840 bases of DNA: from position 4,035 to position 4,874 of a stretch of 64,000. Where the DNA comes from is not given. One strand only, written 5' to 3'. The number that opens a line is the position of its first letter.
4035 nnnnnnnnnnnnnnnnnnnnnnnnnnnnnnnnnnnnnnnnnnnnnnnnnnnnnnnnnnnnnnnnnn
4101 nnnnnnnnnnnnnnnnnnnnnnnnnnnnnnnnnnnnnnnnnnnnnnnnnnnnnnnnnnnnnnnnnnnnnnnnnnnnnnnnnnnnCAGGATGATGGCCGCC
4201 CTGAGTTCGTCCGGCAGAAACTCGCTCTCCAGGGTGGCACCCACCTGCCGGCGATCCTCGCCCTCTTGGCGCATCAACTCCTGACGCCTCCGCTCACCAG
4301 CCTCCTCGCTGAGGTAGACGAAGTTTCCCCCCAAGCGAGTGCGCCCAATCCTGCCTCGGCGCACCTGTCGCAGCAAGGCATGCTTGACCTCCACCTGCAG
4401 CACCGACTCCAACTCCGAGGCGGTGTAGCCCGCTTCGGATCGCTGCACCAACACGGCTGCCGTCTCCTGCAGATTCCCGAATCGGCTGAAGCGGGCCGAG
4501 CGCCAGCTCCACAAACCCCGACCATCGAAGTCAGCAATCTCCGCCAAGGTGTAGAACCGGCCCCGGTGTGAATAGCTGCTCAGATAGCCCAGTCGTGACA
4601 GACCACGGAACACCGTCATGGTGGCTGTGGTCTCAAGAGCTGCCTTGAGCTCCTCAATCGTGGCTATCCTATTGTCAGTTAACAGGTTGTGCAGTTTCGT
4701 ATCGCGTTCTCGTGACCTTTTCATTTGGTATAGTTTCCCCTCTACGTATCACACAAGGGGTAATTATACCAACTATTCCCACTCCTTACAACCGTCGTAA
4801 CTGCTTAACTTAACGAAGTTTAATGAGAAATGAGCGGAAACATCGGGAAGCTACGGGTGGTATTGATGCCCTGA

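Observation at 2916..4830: ISAzo13-family transposase split at an A AAA AAA heptamer: candidate programmed -1 frameshift or transcriptional slippage (or homopolymer error)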

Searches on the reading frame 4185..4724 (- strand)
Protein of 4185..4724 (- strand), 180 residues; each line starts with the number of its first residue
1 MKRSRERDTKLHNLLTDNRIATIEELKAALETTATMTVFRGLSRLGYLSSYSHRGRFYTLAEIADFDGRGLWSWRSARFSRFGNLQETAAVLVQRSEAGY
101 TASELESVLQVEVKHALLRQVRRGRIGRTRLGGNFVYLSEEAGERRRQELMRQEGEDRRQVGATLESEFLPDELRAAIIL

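Call 65: search_solved_structures(query=A4, max_evalue=1)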
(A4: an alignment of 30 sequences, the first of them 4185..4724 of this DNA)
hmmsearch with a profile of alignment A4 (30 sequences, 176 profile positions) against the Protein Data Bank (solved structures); distinct sequences matched with E-value up to 1: 6.
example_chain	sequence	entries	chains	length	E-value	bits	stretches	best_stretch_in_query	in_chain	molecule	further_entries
6noy_G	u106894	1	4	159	0.015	18.1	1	105-166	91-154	Maintenance of carboxysome positioning B protein, Mcsb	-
9t6t_A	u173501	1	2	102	0.68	12.7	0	3-37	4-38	Lmo1102 protein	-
2dt5_A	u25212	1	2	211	0.69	12.7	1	24-57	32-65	AT-rich DNA-binding protein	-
3ikt_A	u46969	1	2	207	0.78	12.5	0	24-57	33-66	Redox-sensing transcriptional repressor rex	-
3ikv_A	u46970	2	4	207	0.79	12.5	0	24-57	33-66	Redox-sensing transcriptional repressor rex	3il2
1xcb_A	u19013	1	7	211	0.81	12.5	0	24-57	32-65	Redox-sensing transcriptional repressor rex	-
